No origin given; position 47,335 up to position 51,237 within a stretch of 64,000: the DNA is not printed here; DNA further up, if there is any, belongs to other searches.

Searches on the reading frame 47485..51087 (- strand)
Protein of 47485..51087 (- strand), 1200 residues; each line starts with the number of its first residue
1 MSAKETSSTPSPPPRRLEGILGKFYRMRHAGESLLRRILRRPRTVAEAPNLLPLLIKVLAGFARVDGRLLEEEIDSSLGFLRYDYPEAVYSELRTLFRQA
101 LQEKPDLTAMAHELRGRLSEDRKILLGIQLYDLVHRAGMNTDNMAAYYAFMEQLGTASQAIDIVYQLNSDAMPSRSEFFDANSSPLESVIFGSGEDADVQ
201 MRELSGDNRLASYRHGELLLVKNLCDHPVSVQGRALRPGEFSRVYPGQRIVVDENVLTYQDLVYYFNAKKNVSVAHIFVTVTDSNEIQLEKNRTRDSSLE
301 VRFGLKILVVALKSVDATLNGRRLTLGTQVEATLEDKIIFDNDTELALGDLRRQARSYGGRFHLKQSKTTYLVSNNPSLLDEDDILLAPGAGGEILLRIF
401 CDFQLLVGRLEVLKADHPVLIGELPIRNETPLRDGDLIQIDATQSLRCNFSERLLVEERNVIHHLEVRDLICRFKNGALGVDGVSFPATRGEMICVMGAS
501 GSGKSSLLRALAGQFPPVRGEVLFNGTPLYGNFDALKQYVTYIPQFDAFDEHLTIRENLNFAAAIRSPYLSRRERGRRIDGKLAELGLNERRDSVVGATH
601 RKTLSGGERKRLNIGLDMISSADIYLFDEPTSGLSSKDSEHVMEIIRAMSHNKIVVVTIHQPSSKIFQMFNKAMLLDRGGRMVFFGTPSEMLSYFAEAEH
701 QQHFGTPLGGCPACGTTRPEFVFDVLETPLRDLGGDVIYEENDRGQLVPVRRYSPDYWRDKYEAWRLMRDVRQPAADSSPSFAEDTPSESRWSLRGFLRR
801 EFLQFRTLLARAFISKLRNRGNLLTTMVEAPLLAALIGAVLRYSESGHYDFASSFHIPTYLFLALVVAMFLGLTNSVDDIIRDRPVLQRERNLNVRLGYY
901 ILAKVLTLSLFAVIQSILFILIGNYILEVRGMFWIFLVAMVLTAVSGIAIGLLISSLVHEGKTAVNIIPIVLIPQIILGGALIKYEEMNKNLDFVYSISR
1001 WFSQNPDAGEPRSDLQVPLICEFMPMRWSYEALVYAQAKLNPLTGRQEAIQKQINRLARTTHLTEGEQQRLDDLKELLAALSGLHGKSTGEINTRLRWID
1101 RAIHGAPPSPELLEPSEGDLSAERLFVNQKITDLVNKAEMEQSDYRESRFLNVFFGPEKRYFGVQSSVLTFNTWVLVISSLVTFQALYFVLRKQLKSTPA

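Call 13: search_protein_families(library=pfam, proteins=[window:47485-51087:-], max_evalue=0.001)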
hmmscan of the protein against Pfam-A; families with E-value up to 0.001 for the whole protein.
window:47485-51087:- (1200 aa): 9 families
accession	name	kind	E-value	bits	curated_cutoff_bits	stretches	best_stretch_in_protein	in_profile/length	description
PF00005.33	ABC_tran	-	3.4e-28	99.4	25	1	482-632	2-137/137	ABC transporter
PF01061.29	ABC2_membrane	-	4.8e-27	95.3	26.9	1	804-999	2-197/211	ABC-2 type transporter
PF12698.13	ABC2_membrane_3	-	1.8e-09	37.6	31.6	1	860-998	164-305/347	ABC-2 family transporter protein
PF02463.25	SMC_N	-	1.6e-06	28.2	40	1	259-663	61-201/220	RecF/RecN/SMC N terminal domain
PF19055.6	ABC2_membrane_7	-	7.1e-06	25.6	22.7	1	660-697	1-38/410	ABC-2 type transporter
PF13191.12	AAA_16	-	3.4e-05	24.8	32.6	1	489-553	22-78/167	AAA ATPase domain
PF13304.12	AAA_21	-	0.00015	22.4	27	0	494-512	2-20/304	AAA domain, putative AbiEii toxin, Type IV TA system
PF05099.18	TerB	-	0.0004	21.1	24.4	1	56-124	5-75/118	Tellurite resistance protein TerB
PF20703.3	nSTAND1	-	0.00041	20.5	27.1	0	492-510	34-52/379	Novel STAND NTPase 1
